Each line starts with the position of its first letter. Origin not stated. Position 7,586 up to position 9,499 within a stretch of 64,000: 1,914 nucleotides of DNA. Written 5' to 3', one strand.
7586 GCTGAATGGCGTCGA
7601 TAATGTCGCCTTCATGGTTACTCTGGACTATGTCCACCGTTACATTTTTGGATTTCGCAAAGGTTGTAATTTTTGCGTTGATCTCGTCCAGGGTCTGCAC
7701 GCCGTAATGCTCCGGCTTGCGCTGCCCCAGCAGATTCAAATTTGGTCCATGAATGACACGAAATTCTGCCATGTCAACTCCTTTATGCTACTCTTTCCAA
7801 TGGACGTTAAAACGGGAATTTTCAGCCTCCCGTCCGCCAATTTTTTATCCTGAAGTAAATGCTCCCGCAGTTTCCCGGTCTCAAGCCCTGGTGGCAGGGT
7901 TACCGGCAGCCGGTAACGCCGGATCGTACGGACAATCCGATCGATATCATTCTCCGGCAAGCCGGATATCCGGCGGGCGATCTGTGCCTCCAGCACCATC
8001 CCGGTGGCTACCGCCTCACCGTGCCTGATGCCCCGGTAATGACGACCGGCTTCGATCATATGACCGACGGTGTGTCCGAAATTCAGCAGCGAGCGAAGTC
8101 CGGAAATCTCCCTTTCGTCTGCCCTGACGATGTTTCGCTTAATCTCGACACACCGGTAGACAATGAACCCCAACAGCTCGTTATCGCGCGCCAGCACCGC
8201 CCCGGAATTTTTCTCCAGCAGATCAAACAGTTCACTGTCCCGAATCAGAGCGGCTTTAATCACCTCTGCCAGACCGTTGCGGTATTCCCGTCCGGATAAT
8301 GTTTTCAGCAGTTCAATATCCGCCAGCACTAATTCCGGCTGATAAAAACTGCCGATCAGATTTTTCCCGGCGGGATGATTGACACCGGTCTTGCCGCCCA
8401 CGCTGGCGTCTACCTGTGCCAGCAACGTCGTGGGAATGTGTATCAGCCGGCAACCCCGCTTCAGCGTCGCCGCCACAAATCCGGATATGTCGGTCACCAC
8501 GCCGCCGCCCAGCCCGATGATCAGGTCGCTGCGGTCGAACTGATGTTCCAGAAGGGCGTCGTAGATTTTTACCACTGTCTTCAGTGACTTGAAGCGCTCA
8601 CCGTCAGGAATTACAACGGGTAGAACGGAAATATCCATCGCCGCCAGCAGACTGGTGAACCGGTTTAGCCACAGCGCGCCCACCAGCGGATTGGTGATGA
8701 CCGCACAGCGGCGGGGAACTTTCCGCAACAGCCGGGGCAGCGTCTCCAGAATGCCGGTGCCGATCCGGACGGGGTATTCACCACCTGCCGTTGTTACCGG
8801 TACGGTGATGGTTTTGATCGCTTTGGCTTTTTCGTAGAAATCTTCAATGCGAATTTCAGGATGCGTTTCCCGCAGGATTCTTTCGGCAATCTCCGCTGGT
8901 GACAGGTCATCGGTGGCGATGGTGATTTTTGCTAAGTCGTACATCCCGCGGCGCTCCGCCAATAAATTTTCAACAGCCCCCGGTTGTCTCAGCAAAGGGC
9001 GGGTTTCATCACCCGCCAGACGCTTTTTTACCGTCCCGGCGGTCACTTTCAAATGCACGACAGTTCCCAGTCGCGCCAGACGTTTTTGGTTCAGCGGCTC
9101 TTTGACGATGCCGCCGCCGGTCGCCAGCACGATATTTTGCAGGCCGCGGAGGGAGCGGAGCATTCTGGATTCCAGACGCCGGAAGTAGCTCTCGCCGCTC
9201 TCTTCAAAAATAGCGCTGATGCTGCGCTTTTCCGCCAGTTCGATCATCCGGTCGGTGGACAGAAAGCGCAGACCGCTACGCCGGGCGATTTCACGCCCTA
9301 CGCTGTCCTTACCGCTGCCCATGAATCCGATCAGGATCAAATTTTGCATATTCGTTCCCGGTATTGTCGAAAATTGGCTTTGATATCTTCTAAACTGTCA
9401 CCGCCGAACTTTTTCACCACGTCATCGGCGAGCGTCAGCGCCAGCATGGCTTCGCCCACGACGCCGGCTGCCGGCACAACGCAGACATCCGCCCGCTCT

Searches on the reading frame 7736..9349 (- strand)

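Call 7: search_protein_families(library=pfam, proteins=[window:7736-9349:-])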
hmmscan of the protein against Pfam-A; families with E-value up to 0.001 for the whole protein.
window:7736-9349:- (537 aa): 6 families
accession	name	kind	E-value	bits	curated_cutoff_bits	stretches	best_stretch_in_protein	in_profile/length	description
PF01761.26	DHQ_synthase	-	4.4e-48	162.1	24.2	1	245-357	2-114/115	3-dehydroquinate synthase N-terminal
PF24621.2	DHQS_C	-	1.6e-44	151.8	27.6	1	359-503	1-143/144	3-dehydroquinate synthase C-terminal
PF01202.28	SKI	-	6.7e-39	134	22.1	1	10-161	1-157/159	Shikimate kinase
PF00465.25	Fe-ADH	-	8.2e-09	35.7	31.3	1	194-309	4-131/168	Iron-containing alcohol dehydrogenase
PF13685.12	Fe-ADH_2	-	1.6e-08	35.1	28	1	195-309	1-108/149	Iron-containing alcohol dehydrogenase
PF13238.12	AAA_18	-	0.00012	22.9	29.4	1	5-117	2-114/128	AAA domain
